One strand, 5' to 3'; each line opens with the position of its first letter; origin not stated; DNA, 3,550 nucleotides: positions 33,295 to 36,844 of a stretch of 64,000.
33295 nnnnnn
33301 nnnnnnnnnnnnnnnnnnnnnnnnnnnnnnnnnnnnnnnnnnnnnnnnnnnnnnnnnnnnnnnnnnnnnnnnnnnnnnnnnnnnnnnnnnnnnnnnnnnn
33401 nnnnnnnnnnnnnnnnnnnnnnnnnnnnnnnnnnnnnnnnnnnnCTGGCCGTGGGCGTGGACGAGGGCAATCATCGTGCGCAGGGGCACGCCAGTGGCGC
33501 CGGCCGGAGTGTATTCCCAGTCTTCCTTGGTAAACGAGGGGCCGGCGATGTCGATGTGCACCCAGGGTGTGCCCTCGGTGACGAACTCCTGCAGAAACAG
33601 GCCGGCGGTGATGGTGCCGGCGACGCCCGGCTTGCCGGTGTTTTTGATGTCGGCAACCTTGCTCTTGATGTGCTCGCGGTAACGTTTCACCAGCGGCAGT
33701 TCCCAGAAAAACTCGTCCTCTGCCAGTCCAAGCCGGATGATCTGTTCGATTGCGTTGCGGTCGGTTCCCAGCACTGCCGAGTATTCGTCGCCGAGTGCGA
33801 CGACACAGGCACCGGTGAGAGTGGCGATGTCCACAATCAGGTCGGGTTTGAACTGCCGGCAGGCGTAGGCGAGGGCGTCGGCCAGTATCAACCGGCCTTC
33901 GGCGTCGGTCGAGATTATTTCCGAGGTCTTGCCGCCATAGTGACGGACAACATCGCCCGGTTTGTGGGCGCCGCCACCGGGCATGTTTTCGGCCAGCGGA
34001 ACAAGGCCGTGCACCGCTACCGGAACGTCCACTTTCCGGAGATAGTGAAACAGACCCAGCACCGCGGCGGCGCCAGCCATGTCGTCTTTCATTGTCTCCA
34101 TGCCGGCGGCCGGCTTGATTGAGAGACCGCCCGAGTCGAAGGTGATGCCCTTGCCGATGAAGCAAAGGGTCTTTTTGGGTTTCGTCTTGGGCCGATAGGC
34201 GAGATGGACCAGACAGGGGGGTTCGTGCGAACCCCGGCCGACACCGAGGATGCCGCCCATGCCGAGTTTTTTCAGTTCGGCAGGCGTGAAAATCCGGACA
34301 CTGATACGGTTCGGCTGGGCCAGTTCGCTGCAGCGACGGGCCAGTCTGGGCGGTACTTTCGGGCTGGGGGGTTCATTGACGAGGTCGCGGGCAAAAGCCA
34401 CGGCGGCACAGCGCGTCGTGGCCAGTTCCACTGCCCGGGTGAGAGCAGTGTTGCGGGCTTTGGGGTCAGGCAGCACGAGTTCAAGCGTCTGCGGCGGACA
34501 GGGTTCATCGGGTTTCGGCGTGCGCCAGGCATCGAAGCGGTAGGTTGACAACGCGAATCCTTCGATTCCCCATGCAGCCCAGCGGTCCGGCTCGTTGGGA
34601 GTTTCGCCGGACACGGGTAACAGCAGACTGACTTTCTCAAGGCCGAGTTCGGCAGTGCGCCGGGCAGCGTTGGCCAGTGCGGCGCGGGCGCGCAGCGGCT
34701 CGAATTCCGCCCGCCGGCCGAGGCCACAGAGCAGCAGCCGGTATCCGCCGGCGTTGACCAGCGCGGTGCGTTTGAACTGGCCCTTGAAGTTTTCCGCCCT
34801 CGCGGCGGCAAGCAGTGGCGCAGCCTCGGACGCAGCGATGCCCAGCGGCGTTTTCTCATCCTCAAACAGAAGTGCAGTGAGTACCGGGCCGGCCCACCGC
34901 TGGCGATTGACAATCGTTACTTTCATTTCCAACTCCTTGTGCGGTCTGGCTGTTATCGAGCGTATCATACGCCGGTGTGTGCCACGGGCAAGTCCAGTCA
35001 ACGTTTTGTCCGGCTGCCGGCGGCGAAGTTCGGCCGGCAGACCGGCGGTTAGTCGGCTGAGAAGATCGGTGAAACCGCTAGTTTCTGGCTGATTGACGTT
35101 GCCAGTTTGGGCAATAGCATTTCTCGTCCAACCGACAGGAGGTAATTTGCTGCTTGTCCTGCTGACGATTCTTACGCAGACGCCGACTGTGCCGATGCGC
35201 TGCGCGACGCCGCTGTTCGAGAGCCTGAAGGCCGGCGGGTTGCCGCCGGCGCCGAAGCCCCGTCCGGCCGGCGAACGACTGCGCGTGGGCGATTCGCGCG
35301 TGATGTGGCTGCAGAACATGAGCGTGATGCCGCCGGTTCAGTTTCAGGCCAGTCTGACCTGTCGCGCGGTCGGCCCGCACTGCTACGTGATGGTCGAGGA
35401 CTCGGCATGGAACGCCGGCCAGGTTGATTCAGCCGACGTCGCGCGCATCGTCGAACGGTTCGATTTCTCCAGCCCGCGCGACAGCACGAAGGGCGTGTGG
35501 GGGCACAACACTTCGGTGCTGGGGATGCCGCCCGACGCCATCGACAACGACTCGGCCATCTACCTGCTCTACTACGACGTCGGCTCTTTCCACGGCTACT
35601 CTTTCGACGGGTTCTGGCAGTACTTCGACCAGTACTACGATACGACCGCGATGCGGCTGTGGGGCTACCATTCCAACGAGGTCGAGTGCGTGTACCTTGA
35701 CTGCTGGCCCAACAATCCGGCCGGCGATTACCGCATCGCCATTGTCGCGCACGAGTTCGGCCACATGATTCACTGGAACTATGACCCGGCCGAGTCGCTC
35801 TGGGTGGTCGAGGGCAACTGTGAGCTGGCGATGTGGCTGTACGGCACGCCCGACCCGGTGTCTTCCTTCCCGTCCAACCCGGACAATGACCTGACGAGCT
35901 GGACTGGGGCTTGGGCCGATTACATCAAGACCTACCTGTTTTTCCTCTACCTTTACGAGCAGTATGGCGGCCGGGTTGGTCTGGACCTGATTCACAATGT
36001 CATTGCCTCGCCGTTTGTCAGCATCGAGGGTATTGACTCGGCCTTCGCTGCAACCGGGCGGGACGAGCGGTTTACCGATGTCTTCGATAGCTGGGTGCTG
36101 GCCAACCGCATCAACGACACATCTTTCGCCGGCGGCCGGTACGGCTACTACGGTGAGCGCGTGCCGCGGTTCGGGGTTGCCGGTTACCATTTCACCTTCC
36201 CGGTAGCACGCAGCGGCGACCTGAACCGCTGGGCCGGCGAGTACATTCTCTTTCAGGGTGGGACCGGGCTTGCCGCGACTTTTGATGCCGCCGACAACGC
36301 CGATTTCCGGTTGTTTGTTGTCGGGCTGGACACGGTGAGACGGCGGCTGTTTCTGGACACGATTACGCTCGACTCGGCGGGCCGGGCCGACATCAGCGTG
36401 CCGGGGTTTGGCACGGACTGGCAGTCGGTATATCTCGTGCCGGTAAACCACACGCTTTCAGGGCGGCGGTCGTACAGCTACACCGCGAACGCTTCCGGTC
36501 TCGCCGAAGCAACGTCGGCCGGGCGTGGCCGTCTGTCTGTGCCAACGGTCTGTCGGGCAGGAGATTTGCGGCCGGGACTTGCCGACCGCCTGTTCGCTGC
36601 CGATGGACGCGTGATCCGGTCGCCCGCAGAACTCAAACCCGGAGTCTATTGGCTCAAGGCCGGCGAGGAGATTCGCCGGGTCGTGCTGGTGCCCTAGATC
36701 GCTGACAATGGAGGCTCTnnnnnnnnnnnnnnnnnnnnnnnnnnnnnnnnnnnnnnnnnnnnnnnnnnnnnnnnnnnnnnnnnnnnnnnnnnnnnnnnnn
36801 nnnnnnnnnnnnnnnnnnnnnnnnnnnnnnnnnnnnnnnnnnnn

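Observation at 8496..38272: A secretome island of six large hydrolases, all with signal peptides, carrying two distinct flavours of C-terminal sorting tail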

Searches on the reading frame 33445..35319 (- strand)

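Call 10: search_protein_families(library=pfam, proteins=[window:33445-35319:-], max_evalue=0.01)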
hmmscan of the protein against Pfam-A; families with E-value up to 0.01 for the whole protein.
window:33445-35319:- (625 aa): 2 families
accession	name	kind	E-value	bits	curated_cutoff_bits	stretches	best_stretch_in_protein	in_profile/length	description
PF00883.26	Peptidase_M17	-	2.1e-118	395.6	25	1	309-617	2-310/310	Cytosol aminopeptidase family, catalytic domain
PF02789.23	Peptidase_M17_N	-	2.6e-10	40.8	23.4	1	168-269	24-129/129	Cytosol aminopeptidase family, N-terminal domain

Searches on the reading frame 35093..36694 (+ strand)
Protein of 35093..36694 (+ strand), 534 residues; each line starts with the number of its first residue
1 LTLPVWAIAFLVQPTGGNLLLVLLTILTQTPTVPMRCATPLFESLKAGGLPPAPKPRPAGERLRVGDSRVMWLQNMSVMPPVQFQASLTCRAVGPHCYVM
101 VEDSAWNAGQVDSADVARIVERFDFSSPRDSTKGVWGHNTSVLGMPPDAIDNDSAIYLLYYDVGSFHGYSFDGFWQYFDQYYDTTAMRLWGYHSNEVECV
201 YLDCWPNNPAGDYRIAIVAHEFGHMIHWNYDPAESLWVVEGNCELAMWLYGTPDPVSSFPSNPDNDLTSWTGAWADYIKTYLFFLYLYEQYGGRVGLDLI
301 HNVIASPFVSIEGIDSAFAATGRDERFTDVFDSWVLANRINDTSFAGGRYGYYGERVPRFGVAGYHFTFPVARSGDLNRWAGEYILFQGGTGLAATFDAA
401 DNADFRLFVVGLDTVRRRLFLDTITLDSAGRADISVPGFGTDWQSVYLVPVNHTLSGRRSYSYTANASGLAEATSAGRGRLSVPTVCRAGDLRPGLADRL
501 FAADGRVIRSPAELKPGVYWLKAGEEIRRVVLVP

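Call 4: search_protein_families(library=pfam, proteins=[window:35093-36694:+], max_evalue=1)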
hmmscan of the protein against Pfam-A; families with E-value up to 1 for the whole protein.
window:35093-36694:+ (534 aa): 0 families

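Call 5: search_protein_families(library=ncbifam, proteins=[window:35093-36694:+], max_evalue=1)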
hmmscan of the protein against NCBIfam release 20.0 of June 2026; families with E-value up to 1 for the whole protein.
window:35093-36694:+ (534 aa): 2 families
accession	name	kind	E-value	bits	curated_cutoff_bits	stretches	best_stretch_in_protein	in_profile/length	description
NF045524.1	MXAN_6640_HExxH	subfamily_domain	2.5e-08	34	140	1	205-354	103-257/290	MXAN_6640 family putative metalloprotease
NF033876.2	flagella_HExxH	equivalog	0.076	12.4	205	1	215-324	130-247/384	flagellinolysin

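Call 14: find_related_loci(query=window:35093-36694:+, collection=genome_contigs, flank=10000)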
Query window:35093-36694:+ (534 aa) in genome_contigs; peptide patterns used: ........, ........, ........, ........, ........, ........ (x = any residue, [..] = any of these).
212 stretches matched a pattern; 87 encode a relative of the query (tblastn E <= 1e-3); the best 80 are kept; 79 distinct loci.
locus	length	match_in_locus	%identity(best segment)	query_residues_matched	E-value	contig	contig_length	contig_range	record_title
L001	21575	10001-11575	86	10-534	0e+0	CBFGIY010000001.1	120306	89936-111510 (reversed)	MAG: candidate division WOR-3 bacterium isolate JZ-4_202302_bins_3.1 genome assembly, contig: NODE_1_length_120306_cov_1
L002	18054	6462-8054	62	13-533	0e+0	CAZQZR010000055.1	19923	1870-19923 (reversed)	MAG TPA_asm: uncultured bacterium isolate SRP178699_co1_414 genome assembly, contig: NODE_3266_length_19923_cov_17.48837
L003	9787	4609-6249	60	8-534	0e+0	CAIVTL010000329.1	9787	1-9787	candidate division WOR-3 bacterium isolate AlinenSedimentsD0_bin-1181 genome assembly, contig: bin-1181:329/755, whole g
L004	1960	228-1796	62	13-533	0e+0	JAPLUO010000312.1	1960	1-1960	MAG: candidate division WOR-3 bacterium isolate LacPavin_0920_WC90_MAG_62_12 LacPavin_0920_WC90_scaffold_899095, whole g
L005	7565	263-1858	61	16-534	0e+0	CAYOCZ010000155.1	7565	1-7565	MAG TPA_asm: uncultured bacterium isolate binchicken_co332_72 genome assembly, contig: NODE_3055_length_7565_cov_9.25379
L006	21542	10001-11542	61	15-520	0e+0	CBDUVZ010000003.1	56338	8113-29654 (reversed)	MAG TPA_asm: uncultured bacterium isolate SRR22302353_binner123_Refined_16 genome assembly, contig: ERZ25073599.78, whol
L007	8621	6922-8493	60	13-526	0e+0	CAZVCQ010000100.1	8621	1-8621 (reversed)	MAG TPA_asm: uncultured bacterium isolate SRP178699_co1_229 genome assembly, contig: NODE_11568_length_8621_cov_7.569928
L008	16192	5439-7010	59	13-526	0e+0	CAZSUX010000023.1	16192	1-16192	MAG TPA_asm: uncultured bacterium isolate binchicken_co129_836 genome assembly, contig: NODE_10645_length_16192_cov_6.65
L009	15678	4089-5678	60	16-529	0e+0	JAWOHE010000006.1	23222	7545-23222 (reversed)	MAG: bacterium isolate CWP4-2.bin.134 k191_2325294, whole genome shotgun sequence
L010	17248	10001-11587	58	16-528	0e+0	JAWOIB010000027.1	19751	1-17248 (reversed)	MAG: bacterium isolate CWP5-1.bin.86 k191_2172706, whole genome shotgun sequence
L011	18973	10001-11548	65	19-523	0e+0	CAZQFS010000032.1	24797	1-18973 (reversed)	MAG TPA_asm: uncultured bacterium isolate binchicken_co107_142 genome assembly, contig: NODE_5018_length_24797_cov_5.199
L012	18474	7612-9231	58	13-534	0e+0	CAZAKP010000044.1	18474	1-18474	MAG TPA_asm: uncultured bacterium isolate SRP098346_co1_22 genome assembly, contig: NODE_3007_length_18474_cov_20.929149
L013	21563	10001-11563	57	16-525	0e+0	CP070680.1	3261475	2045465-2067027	MAG: candidate division WOR-3 bacterium isolate bin69 chromosome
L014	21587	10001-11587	63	17-532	0e+0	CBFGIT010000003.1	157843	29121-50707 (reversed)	MAG: candidate division WOR-3 bacterium isolate JZ-4_202302_bins_70.1 genome assembly, contig: NODE_3_length_157843_cov_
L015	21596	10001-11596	39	36-533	4e-92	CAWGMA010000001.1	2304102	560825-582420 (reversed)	MAG: Candidatus Eisenbacteria bacterium isolate MFD09779.bin.1.77 genome assembly, contig: contig_2316, whole genome sho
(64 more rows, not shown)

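Call 24: find_homologous_proteins(query=window:35093-36694:+, max_evalue=1e-30)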
Query window:35093-36694:+ (534 aa): 91 proteins with E <= 1e-30 among 8000 candidates.
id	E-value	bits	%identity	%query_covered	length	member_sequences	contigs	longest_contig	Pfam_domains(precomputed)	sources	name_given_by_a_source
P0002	0.0e+0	1218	100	97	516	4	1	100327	-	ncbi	-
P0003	0.0e+0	1025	84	97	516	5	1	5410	-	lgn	-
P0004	1.2e-225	768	65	96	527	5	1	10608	-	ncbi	-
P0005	7.5e-225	766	61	97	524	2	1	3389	-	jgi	-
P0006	9.7e-225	765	65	92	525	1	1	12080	-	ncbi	-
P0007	9.4e-223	759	65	95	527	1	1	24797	-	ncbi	-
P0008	5.2e-221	753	62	96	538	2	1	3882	-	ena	-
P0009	2.2e-220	751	63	97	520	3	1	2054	-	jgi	-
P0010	3.0e-220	751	64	97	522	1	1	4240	-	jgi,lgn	jgi:hypothetical protein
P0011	1.2e-219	749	66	90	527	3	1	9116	-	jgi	-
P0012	1.3e-218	745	61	96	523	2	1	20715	-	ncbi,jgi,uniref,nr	ncbi:hypothetical protein CH330_02445 [candidate division WOR-3 bacterium JGI_Cruoil_03_51_56]|unire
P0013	5.4e-218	743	63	97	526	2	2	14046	-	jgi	-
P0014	1.1e-216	739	62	96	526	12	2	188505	-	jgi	-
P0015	1.6e-216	738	64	96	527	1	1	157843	-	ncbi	-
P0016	1.4e-215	735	61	97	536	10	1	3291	-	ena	-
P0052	1.7e-164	567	53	90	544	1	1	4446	PF18962.8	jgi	jgi:hypothetical protein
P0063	1.8e-147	510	50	87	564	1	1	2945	PF13860.13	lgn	-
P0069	7.8e-92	327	40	89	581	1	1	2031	PF13860.13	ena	-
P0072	2.8e-87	312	40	85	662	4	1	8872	PF18962.8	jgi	jgi:hypothetical protein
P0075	2.5e-84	302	38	82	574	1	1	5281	PF13860.13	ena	-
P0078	3.3e-82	295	41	82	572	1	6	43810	PF13860.13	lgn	-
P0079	4.8e-82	294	43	72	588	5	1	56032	PF13860.13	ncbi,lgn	-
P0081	3.1e-80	288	36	89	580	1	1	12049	PF13860.13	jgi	jgi:FlgD Ig-like domain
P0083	6.3e-77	277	38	83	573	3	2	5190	PF13860.13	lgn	-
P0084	1.5e-75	273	37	85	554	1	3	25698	PF13860.13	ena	-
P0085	2.3e-75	272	36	87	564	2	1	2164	PF13860.13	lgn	-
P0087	1.8e-73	266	44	66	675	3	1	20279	PF18962.8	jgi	jgi:hypothetical protein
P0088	5.6e-73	264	38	80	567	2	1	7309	PF18962.8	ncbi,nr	ncbi:MAG: T9SS type A sorting domain-containing protein [Candidatus Krumholzibacteriota bacterium]|n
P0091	3.5e-65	239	39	76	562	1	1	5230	PF13860.13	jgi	jgi:hypothetical protein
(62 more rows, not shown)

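Call 32: find_encoding_contigs(protein=P0002, flank=10000, max_places=3)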
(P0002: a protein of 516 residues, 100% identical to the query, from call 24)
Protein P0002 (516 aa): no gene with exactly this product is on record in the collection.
